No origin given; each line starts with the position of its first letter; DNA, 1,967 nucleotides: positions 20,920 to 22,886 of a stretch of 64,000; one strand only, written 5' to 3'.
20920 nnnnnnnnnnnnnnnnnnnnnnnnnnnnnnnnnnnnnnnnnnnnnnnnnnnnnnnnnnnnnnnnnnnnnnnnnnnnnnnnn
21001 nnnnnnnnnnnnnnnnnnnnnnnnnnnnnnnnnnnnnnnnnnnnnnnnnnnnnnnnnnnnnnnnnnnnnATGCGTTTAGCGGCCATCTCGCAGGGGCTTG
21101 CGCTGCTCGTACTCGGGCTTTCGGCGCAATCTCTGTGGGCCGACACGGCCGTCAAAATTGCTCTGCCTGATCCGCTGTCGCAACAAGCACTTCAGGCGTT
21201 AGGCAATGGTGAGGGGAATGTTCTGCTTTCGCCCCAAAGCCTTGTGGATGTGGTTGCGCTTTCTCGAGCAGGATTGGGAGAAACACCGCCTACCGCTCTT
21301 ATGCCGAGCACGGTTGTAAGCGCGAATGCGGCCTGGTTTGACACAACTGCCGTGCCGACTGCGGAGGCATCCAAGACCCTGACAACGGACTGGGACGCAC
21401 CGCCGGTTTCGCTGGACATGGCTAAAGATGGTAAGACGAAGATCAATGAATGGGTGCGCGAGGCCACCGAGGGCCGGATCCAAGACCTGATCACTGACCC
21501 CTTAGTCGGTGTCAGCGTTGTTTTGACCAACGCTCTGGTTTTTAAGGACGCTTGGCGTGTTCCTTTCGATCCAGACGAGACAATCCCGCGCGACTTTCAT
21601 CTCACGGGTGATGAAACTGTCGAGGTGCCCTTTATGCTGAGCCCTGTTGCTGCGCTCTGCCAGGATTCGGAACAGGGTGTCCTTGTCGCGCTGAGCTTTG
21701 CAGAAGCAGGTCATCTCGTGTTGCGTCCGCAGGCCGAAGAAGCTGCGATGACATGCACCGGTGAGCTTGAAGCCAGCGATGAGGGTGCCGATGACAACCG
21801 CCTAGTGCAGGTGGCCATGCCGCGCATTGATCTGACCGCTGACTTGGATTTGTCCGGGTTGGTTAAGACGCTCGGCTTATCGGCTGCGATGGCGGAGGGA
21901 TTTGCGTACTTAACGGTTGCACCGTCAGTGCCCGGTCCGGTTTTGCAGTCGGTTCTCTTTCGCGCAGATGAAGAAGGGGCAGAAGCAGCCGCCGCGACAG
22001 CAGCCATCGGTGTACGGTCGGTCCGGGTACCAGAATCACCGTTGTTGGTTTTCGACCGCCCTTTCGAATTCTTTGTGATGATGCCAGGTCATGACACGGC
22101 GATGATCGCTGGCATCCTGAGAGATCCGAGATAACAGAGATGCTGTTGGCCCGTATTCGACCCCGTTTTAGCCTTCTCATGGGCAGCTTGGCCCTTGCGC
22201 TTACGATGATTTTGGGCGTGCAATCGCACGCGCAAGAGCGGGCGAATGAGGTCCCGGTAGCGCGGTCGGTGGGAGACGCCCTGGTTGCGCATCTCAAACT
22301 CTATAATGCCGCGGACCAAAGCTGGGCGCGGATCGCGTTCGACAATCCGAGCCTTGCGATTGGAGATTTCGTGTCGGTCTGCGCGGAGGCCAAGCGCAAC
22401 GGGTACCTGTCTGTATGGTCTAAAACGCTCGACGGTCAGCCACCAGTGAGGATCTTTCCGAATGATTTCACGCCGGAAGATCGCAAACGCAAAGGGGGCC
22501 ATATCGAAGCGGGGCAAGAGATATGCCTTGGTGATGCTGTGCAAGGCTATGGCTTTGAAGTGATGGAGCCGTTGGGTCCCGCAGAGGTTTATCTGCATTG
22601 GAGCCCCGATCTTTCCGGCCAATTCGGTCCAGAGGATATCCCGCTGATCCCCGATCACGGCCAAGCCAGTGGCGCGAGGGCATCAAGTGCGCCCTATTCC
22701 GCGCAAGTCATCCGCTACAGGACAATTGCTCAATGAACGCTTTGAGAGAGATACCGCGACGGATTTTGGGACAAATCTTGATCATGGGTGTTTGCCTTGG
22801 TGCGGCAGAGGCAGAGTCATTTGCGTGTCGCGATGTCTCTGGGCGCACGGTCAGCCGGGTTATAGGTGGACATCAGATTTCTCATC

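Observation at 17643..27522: Nine-gene exported proteolytic network: three caspase homologues, an S1 protease, a serpin, four DUF4384 domains and OmpA/PG-binding anchors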

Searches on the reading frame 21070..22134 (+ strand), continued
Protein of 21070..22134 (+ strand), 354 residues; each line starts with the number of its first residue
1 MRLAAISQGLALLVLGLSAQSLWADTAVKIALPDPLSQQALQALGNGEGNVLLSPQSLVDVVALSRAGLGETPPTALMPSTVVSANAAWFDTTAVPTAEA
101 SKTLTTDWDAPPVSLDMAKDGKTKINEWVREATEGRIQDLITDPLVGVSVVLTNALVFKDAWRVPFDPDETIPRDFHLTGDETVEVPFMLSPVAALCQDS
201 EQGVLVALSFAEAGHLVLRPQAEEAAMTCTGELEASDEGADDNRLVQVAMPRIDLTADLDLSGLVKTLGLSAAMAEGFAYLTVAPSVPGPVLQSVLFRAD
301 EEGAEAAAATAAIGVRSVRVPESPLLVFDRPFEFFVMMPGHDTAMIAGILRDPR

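Call 77: predict_structure(alignment_id=A4)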
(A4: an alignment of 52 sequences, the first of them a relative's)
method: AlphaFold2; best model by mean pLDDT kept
length: 354 residues; sequences in the alignment: 52
mean_pLDDT: 81.0   pTM: 0.74
mean pLDDT of the five models: 81.0, 80.1, 78.6, 77.5, 77.3
residues with pLDDT >= 90: 121; 70-90: 165; 50-70: 42; < 50: 26
segments of 3 or more residues with pLDDT < 50: 232-240, 316-325
pLDDT, mean of each block of 10 residues (from residue 1): 53 52 56 79 80 90 87 80 94 92 94 96 97 94 90 94 92 90 92 81 83 84 57 47 78 89 85 86 80 90 91 56 54 84 83 87
secondary structure, 60 per line:
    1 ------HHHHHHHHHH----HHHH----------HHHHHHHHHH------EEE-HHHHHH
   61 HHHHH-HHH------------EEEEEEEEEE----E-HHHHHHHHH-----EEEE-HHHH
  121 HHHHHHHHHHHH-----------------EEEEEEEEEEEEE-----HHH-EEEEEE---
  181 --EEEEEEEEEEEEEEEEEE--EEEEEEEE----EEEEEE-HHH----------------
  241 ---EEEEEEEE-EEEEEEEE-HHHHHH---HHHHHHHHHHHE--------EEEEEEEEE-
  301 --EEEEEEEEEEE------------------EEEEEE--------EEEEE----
elements in order: H7-16 H21-24 H35-44 E51-53 H55-65 E82-91 H98-106 E112-115 H117-132 E150-162 E172-177 E183-200 E203-210 E215-220 E244-251 E253-260 H262-267 H271-281 E291-299 E303-313 E332-337 E346-350

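Call 80: fold_search(model_id=the predicted structure, library=pdb)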
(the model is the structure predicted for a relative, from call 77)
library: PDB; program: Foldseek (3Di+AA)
matches with E <= 10: 1054; with E <= 0.001: 415
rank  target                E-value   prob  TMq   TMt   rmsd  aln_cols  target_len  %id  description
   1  1e04_L                1.6e-23  1.00  0.69  0.60   6.4       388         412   22  PLASMA BETA ANTITHROMBIN-III (released 2000-06-02)
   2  5cdz                  2.2e-23  1.00  0.69  0.68   6.4       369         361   22  Crystal structure of conserpin in the latent state (released 2016-07-20)
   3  1dzg_L                3.2e-23  1.00  0.68  0.60   6.5       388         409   20  N135Q-S380C-ANTITHROMBIN-III (released 2000-05-26)
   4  2beh_L                5.7e-23  1.00  0.68  0.60   6.4       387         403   20  Crystal structure of antithrombin variant S137A/V317C/T401C with plasma latent antithrombin (released 2005-11-01)
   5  1jvq_L                8.5e-23  1.00  0.66  0.58   6.7       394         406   20  Crystal structure at 2.6A of the ternary complex between antithrombin, a P14-P8 reactive loop peptide, and an exogenou (released 2003-06-03)
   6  1e05_L                9.0e-23  1.00  0.67  0.58   6.0       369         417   21  PLASMA ALPHA ANTITHROMBIN-III (released 2000-06-02)
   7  1iz2_A                9.0e-23  1.00  0.67  0.64   5.8       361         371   19  Interactions causing the kinetic trap in serpin protein folding (released 2003-02-11)
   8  1oyh_L                1.0e-22  1.00  0.69  0.61   6.3       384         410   21  Crystal Structure of P13 Alanine Variant of Antithrombin (released 2004-04-13)
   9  2vdy_A                1.7e-22  1.00  0.68  0.67   7.6       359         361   19  Crystal structure of the reactive loop cleaved Corticosteroid Binding Globulin complexed with Cortisol (released 2008-05-13)
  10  2vdy_B                2.1e-22  1.00  0.69  0.68   7.5       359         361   19  Crystal structure of the reactive loop cleaved Corticosteroid Binding Globulin complexed with Cortisol (released 2008-05-13)
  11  1e03_L                2.4e-22  1.00  0.66  0.57   8.7       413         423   20  PLASMA ALPHA ANTITHROMBIN-III AND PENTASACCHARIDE (released 2000-06-02)
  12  1dzh_L                2.5e-22  1.00  0.67  0.59   6.2       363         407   21  P14-FLUORESCEIN-N135Q-S380C-ANTITHROMBIN-III (released 2000-05-26)
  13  2b4x_L                2.5e-22  1.00  0.67  0.59   6.7       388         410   21  Crystal Structure of Antithrombin-III (released 2006-10-10)
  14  1azx_L                3.0e-22  1.00  0.65  0.56   7.6       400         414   19  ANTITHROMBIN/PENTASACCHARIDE COMPLEX (released 1999-01-13)
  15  4c49_C                3.9e-22  1.00  0.69  0.68   6.7       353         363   20  Reactive loop cleaved human CBG in complex with cortisol (released 2014-10-01)
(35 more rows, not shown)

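Call 83: search_protein_families(library=padloc, proteins=[L001:16694-17953:+, L001:17970-18407:+, L001:18409-19785:+, L001:19767-20528:+], max_evalue=0.01)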
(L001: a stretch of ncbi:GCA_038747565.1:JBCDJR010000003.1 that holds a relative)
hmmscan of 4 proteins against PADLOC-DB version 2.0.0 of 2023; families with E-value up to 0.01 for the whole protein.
L001:16694-17953:+ (419 aa): 0 families

L001:17970-18407:+ (145 aa): 0 families

L001:18409-19785:+ (458 aa): 0 families

L001:19767-20528:+ (253 aa): 0 families

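Call 84: search_protein_families(library=ncbifam, proteins=[L001:16694-17953:+, L001:17970-18407:+, L001:18409-19785:+, L001:19767-20528:+], max_evalue=0.01)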
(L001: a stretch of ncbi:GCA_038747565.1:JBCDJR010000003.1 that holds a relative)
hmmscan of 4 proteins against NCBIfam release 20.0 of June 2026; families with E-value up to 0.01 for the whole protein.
L001:16694-17953:+ (419 aa): 0 families

L001:17970-18407:+ (145 aa): 0 families

L001:18409-19785:+ (458 aa): 0 families

L001:19767-20528:+ (253 aa): 0 families

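Call 89: search_dna_similar(query=window:21070-22134:+, collection=plasmids, mode=protein, max_rows=12)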
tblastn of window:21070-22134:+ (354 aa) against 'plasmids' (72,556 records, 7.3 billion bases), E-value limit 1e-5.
Records with a match: 10; places in all: 11; records where one place covers at least 80% of the query: 0.
Best place of each record, by identity: <60% 10.
By first word of the organism name: Sphingobium 4; Sphingomonas 3; Novosphingobium 1; Halolamina 1; Arthrobacter 1.
By predicted mobility (MOB-suite, as given by PLSDB): conjugative 5; mobilizable 3; non-mobilizable 2.
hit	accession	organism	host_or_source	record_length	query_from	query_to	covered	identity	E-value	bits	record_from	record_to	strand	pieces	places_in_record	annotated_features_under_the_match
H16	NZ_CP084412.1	Sphingobium sp. CFD-2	cell culture,soil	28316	85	332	70%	27.9%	4e-8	62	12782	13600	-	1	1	serpin family protein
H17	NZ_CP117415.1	Sphingomonas naphthae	Single cell,Oil contaminated soil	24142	85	332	70%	27.9%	1e-7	61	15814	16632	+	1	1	serpin family protein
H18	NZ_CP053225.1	Sphingobium sp. RSMS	whole organism,Storage tank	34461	85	332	70%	27.8%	1e-8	64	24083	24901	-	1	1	serpin family protein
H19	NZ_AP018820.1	Sphingomonas bisphenolicum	-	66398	85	332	70%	27.8%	2e-8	64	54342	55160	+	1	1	serpin family protein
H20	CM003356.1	Sphingomonas sp. MEA3-1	single cell,soil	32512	80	332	71%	26.2%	1e-6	58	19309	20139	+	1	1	record has no annotation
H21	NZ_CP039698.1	Novosphingobium sp. EMRT-2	cell,freshwater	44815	52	274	63%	26.4%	1e-8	64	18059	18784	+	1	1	serpin family protein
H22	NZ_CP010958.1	Sphingobium sp. YBL2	cell culture,soil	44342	41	274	66%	24.7%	2e-9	67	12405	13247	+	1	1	serpin family protein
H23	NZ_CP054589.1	Halolamina sp. CBA1230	solar salt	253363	120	274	44%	31.2%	4e-7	59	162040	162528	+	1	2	serpin family protein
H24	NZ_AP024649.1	Arthrobacter sp. StoSoilB13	-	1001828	112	270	45%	30.4%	7e-7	59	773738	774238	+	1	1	none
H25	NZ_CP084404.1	Sphingobium sp. CFD-1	cell culture,soil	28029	85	254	48%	28.0%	1e-7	61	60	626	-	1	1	serpin family protein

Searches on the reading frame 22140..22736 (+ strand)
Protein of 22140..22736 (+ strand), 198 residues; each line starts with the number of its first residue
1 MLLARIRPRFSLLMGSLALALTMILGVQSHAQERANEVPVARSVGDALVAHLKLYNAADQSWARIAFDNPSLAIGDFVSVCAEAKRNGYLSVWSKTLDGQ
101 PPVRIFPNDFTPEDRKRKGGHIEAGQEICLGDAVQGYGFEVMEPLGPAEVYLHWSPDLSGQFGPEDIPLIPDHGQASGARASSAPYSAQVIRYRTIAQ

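Call 3: search_protein_families(library=pfam, proteins=[window:22140-22736:+], max_evalue=0.01)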
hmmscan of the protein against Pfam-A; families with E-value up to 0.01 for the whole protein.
window:22140-22736:+ (198 aa): 1 family
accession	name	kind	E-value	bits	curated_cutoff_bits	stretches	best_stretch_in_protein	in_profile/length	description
PF14326.11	DUF4384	-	4e-07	30.5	27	1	72-155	2-78/81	Domain of unknown function (DUF4384)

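Call 32: search_solved_structures(query=window:22140-22736:+, max_evalue=10)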
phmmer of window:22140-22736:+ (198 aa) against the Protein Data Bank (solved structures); distinct sequences matched with E-value up to 10: 1.
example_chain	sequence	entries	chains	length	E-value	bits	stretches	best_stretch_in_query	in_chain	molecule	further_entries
2xf4_A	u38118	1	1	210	1.5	11.6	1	131-191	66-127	HYDROXYACYLGLUTATHIONE HYDROLASE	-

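Call 84: search_protein_families(library=ncbifam, proteins=[window:22140-22736:+], max_evalue=0.01)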
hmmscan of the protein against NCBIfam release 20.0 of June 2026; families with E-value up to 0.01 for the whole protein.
window:22140-22736:+ (198 aa): 0 families

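Call 90: search_protein_representatives(protein=window:22140-22736:+)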
Query: 198 residues. Proteins with E-value up to 0.001 (for the whole library): 118; up to 1e-10: 45; up to 1e-30: 5. The best 118 are listed.
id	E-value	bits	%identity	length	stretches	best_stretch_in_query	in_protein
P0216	1.6e-127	439.1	99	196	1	3-198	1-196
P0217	2.0e-50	187.5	51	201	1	20-193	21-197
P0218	4.3e-41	157.0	44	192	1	17-196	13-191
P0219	6.6e-33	130.3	41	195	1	21-193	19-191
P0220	7.6e-33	130.1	43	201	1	21-195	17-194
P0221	1.6e-30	122.5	41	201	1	31-196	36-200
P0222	2.5e-30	121.9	36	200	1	33-194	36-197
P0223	1.0e-26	110.1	38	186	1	16-170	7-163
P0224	2.7e-25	105.5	38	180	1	18-196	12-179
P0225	1.2e-23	100.1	42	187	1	72-196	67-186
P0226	3.7e-18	82.2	36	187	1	13-183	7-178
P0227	5.3e-18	81.7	41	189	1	51-155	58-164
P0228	9.3e-18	80.9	38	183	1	66-198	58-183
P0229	1.0e-17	80.8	29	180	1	20-193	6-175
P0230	3.7e-17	78.9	37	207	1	44-194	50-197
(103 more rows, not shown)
